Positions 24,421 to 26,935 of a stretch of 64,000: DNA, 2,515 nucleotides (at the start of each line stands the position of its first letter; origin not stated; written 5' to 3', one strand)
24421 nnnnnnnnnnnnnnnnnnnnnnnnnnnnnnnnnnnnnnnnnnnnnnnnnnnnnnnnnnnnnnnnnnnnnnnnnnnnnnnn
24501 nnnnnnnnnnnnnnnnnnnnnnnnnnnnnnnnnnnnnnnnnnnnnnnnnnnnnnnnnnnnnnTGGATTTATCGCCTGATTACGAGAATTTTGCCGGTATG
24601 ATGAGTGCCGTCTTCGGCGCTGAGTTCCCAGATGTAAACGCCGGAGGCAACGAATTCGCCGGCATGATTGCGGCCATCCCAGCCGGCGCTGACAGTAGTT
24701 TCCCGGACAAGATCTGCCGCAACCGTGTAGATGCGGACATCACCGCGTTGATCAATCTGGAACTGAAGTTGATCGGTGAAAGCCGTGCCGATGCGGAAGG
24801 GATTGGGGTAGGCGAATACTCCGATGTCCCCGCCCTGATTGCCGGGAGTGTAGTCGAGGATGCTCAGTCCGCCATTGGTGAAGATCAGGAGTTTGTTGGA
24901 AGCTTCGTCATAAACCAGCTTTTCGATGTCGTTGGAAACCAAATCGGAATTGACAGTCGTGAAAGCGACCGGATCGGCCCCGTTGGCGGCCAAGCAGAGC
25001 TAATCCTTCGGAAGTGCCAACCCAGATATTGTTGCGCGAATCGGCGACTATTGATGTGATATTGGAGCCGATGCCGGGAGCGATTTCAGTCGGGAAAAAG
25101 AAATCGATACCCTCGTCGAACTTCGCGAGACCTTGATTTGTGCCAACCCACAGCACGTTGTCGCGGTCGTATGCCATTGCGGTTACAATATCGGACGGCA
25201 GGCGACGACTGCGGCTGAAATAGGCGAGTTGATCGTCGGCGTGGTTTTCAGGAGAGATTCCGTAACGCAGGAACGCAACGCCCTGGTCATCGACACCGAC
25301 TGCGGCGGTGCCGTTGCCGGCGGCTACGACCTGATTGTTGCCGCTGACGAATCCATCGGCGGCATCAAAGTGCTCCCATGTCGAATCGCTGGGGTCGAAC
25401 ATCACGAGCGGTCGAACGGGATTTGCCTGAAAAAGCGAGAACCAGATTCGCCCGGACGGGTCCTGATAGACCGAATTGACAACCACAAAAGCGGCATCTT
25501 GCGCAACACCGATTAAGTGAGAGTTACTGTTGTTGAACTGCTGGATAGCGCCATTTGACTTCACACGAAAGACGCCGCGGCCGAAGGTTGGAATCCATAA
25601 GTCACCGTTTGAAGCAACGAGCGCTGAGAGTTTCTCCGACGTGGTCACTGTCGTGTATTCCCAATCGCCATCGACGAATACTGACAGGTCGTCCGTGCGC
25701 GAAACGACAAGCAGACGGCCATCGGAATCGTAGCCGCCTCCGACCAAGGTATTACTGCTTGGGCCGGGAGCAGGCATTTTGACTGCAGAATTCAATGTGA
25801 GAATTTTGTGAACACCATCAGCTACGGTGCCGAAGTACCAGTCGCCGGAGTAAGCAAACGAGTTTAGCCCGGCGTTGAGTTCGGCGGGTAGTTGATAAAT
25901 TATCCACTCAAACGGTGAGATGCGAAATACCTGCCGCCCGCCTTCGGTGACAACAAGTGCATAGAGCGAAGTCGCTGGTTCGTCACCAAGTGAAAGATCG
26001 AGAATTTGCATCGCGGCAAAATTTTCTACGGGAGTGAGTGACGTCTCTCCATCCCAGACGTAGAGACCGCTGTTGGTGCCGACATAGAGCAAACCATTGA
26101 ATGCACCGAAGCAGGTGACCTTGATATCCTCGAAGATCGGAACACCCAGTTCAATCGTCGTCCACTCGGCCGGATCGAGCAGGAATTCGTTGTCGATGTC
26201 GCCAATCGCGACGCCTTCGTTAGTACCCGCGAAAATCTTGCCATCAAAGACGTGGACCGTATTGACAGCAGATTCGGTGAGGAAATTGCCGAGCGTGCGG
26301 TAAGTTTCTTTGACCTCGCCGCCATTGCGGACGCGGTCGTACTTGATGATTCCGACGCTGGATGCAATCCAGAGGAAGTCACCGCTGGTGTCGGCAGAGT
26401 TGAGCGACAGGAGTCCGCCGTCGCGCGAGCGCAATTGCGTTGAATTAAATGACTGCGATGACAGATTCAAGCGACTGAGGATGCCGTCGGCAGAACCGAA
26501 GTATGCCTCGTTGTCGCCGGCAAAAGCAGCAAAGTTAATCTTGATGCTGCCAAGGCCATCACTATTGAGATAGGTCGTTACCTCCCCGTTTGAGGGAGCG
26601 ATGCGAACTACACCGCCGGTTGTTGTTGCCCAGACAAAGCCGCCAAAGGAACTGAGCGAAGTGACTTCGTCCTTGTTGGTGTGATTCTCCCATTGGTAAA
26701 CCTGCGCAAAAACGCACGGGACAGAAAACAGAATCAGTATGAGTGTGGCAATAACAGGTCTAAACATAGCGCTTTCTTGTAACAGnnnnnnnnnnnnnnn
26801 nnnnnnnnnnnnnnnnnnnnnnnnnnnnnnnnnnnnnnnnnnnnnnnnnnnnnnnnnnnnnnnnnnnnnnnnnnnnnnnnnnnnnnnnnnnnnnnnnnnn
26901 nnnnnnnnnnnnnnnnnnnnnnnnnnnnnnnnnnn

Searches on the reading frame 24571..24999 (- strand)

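Call 65: search_protein_families(library=ncbifam, proteins=[window:24571-24999:-], max_evalue=0.00001)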
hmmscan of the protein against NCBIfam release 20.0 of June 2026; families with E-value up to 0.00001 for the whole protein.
window:24571-24999:- (143 aa): 1 family
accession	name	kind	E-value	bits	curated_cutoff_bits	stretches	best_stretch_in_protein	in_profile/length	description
NF052228.1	T9SS_PorZ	equivalog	1.5e-20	73.2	260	1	12-142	623-757/757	type IX secretion system anionic LPS delivery protein PorZ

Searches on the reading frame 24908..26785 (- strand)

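Call 47: search_protein_families(library=pfam, proteins=[window:24908-26785:-], max_evalue=0.001)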
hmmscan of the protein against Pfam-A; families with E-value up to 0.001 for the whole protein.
window:24908-26785:- (625 aa): 4 families
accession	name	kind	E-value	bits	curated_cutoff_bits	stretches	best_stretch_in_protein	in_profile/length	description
PF07494.17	Reg_prop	-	1.4e-14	52.8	20.4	1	529-550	2-23/24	Two component regulator propeller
PF21544.3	PorZ_N_b_propeller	-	2.9e-07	31.3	27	1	128-209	81-154/154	TSS9, PorZ, N-terminal beta-propeller domain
PF08450.18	SGL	-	0.0007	19.7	26.3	0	375-455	32-107/246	SMP-30/Gluconolactonase/LRE-like region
PF16819.11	DUF5074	-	0.00075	19.1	27.2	0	403-486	154-233/353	Domain of unknown function (DUF5074)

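Call 65: search_protein_families(library=ncbifam, proteins=[window:24908-26785:-], max_evalue=0.00001)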
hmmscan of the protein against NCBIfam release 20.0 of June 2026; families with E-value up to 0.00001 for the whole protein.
window:24908-26785:- (625 aa): 1 family
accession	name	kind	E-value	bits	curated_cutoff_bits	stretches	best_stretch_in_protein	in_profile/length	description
NF052228.1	T9SS_PorZ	equivalog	2e-33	115.8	260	1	9-556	3-556/757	type IX secretion system anionic LPS delivery protein PorZ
